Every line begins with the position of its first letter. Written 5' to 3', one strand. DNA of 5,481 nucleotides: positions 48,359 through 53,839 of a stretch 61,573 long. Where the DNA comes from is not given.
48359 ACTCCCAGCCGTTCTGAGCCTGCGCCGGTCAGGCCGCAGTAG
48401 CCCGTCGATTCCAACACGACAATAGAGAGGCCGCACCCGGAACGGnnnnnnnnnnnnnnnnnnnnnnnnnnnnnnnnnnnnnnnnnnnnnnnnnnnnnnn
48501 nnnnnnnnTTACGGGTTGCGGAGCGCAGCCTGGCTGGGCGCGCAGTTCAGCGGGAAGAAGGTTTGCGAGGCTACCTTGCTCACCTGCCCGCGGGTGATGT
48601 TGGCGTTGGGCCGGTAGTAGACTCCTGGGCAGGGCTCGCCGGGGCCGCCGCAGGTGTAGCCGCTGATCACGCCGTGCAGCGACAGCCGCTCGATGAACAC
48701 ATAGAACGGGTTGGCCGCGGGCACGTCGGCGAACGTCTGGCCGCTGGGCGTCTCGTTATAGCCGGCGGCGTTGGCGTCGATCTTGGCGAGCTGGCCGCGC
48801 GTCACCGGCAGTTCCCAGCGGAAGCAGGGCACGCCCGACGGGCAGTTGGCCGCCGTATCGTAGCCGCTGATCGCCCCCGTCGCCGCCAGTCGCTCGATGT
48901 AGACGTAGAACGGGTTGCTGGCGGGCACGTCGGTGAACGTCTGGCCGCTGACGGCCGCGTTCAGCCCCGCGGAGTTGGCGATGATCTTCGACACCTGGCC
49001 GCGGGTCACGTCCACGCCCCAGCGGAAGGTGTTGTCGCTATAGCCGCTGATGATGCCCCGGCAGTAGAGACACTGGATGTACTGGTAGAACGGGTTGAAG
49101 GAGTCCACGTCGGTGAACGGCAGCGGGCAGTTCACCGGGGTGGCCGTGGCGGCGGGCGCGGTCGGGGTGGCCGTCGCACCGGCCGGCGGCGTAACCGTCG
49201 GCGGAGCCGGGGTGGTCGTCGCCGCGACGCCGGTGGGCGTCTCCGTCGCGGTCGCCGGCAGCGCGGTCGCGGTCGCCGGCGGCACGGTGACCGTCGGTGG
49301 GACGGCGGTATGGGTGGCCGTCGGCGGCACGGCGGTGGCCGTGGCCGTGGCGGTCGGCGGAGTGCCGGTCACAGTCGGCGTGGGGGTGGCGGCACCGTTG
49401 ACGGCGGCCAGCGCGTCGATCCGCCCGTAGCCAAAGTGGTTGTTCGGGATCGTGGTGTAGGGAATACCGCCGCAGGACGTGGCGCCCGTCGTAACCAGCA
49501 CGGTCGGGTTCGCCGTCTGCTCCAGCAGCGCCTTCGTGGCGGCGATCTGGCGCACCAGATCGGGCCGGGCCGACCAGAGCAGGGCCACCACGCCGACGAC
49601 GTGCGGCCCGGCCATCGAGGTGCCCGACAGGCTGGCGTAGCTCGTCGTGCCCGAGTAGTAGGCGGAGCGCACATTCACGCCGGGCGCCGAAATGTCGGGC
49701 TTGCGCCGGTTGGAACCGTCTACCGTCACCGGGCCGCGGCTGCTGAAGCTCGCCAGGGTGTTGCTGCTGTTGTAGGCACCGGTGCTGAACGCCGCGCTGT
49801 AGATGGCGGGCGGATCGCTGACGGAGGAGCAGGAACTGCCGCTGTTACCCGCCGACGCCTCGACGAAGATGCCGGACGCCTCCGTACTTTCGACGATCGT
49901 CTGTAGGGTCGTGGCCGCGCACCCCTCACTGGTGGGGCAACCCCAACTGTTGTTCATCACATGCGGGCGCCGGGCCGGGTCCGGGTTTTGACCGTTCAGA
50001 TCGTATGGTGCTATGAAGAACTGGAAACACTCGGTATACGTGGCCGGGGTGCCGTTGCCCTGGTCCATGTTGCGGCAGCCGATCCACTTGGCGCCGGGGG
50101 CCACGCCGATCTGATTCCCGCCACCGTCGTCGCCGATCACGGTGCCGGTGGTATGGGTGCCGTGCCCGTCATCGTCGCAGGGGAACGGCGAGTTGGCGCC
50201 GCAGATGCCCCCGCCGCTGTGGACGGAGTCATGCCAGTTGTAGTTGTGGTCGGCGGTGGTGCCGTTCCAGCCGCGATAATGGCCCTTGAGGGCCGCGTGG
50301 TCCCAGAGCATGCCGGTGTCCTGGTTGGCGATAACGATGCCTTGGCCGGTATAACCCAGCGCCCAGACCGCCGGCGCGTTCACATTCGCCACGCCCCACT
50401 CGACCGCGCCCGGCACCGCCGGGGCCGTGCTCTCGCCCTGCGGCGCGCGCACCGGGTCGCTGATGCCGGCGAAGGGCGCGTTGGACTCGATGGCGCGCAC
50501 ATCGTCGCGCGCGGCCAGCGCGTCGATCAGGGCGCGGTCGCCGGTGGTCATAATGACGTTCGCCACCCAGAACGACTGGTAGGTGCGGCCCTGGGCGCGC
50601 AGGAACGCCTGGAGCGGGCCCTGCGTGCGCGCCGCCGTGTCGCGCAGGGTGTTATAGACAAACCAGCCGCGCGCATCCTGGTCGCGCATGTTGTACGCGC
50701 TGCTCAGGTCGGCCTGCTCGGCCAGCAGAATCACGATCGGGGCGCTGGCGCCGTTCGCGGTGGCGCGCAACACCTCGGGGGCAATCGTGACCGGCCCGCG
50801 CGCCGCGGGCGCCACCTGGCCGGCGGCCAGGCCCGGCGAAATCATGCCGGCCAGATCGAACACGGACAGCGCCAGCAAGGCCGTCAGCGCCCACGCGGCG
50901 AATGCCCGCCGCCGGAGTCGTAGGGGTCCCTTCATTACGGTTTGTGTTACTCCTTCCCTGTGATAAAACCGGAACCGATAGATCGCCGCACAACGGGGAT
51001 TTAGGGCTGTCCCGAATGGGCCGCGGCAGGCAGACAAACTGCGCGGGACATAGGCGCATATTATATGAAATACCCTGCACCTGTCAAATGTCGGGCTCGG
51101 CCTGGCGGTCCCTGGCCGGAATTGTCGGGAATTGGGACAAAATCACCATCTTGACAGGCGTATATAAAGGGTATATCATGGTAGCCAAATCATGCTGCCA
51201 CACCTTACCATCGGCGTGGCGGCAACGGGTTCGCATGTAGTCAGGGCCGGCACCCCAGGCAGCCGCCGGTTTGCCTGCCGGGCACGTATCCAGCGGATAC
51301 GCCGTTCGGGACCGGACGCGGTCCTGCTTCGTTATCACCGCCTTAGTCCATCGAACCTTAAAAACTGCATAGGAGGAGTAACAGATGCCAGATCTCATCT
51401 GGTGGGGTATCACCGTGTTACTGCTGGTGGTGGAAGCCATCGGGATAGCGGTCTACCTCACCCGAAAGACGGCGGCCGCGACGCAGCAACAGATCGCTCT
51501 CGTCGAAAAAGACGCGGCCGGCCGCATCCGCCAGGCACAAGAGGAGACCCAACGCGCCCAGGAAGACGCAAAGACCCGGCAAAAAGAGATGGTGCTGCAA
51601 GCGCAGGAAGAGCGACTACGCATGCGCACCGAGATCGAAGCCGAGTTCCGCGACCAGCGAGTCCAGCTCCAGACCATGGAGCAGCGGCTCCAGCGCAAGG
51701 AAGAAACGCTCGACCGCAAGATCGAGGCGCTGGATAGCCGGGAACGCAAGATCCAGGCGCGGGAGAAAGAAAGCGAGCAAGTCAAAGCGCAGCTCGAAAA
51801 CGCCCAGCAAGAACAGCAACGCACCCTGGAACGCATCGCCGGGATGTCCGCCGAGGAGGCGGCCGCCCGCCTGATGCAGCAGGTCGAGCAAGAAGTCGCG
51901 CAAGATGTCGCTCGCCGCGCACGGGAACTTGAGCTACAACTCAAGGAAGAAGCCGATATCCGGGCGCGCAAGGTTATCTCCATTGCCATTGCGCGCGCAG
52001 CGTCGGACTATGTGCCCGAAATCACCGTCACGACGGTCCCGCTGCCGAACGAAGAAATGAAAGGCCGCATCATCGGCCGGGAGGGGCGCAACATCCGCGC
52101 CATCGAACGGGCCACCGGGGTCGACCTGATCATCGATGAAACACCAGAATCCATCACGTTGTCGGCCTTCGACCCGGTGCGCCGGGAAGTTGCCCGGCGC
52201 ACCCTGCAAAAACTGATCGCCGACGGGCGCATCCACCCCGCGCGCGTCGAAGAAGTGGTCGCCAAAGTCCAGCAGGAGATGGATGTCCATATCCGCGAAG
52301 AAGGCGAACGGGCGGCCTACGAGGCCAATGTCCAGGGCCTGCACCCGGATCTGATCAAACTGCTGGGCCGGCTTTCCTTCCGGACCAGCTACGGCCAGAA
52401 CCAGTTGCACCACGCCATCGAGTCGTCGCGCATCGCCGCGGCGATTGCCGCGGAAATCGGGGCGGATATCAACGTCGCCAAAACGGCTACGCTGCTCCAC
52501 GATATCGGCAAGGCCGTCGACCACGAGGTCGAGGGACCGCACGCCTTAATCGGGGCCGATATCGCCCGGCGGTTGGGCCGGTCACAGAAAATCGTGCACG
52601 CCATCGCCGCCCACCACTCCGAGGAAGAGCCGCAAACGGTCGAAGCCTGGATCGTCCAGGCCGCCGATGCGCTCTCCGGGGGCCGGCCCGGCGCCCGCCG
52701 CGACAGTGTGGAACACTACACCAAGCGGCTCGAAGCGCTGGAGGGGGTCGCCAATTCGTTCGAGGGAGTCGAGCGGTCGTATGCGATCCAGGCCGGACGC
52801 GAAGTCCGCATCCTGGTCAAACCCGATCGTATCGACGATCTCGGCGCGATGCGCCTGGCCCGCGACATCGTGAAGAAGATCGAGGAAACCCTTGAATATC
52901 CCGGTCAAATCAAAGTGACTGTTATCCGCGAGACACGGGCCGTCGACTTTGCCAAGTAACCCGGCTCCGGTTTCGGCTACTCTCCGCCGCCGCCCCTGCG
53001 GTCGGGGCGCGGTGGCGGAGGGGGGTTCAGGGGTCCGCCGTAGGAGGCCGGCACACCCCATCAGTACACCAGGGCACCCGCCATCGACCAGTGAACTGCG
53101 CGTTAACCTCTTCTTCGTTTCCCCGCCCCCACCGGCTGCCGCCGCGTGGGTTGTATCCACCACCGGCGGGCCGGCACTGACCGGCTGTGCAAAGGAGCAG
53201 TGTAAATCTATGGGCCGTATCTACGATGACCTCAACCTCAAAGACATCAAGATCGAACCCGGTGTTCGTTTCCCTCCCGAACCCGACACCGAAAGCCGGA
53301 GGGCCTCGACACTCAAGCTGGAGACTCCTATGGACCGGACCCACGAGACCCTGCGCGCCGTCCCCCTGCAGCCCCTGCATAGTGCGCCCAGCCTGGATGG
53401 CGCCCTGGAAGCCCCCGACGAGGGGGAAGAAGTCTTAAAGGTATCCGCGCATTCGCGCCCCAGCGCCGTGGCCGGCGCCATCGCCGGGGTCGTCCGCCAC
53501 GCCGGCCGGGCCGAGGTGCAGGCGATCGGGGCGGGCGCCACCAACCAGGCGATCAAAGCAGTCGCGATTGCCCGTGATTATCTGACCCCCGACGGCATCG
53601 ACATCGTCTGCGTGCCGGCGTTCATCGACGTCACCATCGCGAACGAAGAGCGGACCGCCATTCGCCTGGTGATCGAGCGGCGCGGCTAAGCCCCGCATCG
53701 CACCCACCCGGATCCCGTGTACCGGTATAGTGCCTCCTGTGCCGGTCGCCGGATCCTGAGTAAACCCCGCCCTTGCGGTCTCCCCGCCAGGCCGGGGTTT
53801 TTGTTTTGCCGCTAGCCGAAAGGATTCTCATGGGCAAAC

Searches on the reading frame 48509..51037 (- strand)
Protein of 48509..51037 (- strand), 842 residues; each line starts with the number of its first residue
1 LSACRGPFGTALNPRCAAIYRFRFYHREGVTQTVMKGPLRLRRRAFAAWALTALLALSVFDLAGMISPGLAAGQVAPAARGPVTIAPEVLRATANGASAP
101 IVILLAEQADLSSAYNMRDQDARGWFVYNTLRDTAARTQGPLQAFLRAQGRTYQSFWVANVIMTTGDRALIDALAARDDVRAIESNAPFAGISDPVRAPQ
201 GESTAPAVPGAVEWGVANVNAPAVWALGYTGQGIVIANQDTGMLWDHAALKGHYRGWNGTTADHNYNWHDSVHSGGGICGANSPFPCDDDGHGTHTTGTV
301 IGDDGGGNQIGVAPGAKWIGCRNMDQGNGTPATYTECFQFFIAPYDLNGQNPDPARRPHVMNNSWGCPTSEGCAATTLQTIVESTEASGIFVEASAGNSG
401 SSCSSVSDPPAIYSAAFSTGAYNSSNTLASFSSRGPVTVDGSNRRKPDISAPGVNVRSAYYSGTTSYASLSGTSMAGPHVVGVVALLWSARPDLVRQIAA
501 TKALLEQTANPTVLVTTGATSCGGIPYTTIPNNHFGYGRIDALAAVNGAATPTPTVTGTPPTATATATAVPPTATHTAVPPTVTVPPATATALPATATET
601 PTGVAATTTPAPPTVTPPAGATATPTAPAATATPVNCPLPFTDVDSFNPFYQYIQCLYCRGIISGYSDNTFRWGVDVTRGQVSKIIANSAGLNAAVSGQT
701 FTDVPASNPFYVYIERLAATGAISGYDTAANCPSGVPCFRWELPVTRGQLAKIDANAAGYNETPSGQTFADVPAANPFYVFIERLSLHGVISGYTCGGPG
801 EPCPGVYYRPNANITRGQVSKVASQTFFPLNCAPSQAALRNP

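Call 44: search_protein_families(library=pfam, proteins=[window:48509-51037:-], max_evalue=0.001)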
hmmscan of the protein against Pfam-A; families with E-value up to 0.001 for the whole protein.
window:48509-51037:- (842 aa): 2 families
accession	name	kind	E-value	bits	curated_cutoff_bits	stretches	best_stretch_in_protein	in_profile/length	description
PF00082.27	Peptidase_S8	-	3.7e-42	145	21.8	1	231-538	1-288/288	Subtilase family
PF00395.25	SLH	-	5.5e-15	55.5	20.8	1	640-682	1-43/44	S-layer homology domain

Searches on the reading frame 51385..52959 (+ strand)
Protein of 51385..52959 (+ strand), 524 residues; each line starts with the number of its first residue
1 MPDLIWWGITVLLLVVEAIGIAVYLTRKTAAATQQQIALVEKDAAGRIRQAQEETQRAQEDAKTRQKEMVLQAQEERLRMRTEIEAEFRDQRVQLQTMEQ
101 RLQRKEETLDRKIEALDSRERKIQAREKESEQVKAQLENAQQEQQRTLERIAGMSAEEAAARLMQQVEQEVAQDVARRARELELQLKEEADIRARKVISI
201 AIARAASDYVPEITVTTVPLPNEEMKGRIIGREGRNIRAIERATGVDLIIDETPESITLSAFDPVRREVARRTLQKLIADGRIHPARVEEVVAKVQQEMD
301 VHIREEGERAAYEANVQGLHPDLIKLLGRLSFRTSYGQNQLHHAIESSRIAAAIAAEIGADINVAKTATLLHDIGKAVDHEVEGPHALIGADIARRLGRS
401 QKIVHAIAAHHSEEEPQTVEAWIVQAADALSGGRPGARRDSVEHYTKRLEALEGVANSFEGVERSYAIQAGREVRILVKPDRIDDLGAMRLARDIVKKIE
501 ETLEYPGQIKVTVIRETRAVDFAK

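Call 44: search_protein_families(library=pfam, proteins=[window:51385-52959:+], max_evalue=0.001)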
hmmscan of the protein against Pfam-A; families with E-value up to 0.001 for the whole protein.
window:51385-52959:+ (524 aa): 3 families
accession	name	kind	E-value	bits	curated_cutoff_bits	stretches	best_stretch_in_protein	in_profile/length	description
PF12072.13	RNase_Y_N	-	1.2e-37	129.7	32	1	12-209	5-201/201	RNase Y N-terminal region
PF01966.28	HD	-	1.3e-16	61.4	22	1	342-431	3-114/116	HD domain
PF00013.35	KH_1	-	1.3e-08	34.9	21.5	1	217-275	3-65/66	KH domain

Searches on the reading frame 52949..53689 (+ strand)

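Call 89: search_protein_families(library=pfam, proteins=[window:52949-53689:+], max_evalue=0.001)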
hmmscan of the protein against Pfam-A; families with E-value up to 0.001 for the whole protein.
window:52949-53689:+ (246 aa): 1 family
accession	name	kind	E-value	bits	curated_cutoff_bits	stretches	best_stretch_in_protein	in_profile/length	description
PF04232.17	SpoVS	-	6.7e-37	125.6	24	1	161-242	1-82/83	Stage V sporulation protein S (SpoVS)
